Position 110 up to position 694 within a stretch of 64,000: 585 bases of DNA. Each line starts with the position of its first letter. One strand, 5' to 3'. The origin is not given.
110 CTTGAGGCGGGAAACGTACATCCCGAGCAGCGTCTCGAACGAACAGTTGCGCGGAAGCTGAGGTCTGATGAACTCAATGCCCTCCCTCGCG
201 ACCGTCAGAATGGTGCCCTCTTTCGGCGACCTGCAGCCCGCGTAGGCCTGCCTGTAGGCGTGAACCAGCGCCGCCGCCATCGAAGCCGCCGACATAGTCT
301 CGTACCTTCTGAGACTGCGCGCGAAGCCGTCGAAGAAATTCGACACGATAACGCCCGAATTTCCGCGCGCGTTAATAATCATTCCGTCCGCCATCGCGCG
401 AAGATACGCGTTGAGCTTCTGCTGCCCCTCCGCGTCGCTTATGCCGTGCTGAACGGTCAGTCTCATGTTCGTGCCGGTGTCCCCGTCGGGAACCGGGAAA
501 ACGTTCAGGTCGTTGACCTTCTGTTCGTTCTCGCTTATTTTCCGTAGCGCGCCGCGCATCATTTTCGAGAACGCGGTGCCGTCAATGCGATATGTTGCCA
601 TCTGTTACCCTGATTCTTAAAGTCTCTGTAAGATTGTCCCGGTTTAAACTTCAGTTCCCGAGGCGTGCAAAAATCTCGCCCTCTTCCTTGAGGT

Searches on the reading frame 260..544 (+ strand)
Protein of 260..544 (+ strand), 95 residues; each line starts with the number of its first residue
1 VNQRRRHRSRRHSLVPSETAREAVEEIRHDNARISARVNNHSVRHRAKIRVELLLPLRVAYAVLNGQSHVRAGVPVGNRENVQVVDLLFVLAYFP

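Call 99: search_protein_families(library=pfam, alignment_id=A9, max_evalue=0.00001)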
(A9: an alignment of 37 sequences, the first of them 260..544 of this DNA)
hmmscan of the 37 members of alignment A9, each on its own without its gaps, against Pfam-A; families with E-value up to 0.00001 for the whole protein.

A. member 1, window:260-544:+ (95 aa): 0 families

B. families by the number of members that match (of 37 scanned): 58 families (the first 25 are shown)
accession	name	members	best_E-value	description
PF00501.34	AMP-binding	3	1.3e-59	AMP-binding enzyme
PF01266.30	DAO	2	1.7e-64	FAD dependent oxidoreductase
PF12146.15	Hydrolase_4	2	1.2e-36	Serine aminopeptidase, S33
PF07992.20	Pyr_redox_2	2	7.2e-35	Pyridine nucleotide-disulphide oxidoreductase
PF00005.33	ABC_tran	2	3.2e-33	ABC transporter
PF01522.26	Polysacc_deac_1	2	5.7e-29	Polysaccharide deacetylase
PF01553.26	Acyltransferase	2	4.1e-19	Acyltransferase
PF00561.26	Abhydrolase_1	2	1.9e-10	alpha/beta hydrolase fold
PF12697.13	Abhydrolase_6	2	4.1e-08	Alpha/beta hydrolase family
PF02562.22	PhoH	1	1.8e-95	PhoH-like protein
PF00370.27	FGGY_N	1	6.5e-75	FGGY family of carbohydrate kinases, N-terminal domain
PF02882.25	THF_DHG_CYH_C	1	7.9e-68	Tetrahydrofolate dehydrogenase/cyclohydrolase, NAD(P)-binding domain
PF01580.24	FtsK_SpoIIIE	1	1.2e-63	FtsK/SpoIIIE family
PF04459.17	DUF512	1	1.6e-63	Protein of unknown function (DUF512)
PF01926.29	MMR_HSR1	1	6.6e-61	50S ribosome-binding GTPase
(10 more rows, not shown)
